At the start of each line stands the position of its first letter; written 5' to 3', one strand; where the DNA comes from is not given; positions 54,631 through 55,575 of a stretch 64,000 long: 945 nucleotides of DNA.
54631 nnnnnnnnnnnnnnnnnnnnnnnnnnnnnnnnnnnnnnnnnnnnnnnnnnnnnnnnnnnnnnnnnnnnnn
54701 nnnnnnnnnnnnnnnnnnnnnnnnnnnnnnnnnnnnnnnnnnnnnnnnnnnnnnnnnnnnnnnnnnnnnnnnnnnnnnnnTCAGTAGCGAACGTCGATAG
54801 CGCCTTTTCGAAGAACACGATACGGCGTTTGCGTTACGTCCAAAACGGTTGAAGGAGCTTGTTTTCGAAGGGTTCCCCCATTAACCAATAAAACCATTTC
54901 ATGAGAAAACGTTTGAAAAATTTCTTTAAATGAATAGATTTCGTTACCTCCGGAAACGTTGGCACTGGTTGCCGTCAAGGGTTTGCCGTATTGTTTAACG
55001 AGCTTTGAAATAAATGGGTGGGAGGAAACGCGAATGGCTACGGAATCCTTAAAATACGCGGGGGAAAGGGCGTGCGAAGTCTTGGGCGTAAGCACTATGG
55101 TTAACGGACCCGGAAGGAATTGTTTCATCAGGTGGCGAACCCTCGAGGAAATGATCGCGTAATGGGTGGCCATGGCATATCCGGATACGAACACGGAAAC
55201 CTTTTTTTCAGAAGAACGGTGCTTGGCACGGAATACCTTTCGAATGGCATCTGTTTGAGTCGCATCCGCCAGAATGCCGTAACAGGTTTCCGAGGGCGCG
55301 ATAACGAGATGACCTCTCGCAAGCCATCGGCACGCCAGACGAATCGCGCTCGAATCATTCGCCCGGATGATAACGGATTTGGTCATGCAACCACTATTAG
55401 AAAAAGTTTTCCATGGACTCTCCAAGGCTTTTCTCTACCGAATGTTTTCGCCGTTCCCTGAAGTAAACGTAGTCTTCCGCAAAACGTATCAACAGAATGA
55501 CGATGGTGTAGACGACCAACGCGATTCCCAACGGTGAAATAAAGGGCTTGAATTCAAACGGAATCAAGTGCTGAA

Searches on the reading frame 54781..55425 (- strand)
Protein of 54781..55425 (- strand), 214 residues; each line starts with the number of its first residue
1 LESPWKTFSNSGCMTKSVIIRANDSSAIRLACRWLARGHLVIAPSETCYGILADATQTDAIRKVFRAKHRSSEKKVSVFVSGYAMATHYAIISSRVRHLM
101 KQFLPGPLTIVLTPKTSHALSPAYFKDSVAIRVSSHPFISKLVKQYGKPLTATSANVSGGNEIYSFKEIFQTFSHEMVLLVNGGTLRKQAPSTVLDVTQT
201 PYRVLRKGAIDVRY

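Call 67: search_protein_families(library=pfam, max_evalue=0.01, proteins=[window:54781-55425:-])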
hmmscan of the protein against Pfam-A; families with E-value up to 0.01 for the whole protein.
window:54781-55425:- (214 aa): 1 family
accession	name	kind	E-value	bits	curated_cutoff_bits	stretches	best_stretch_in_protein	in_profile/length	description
PF01300.24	Sua5_yciO_yrdC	-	6.3e-46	156.5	25.1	1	35-208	3-178/178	Telomere recombination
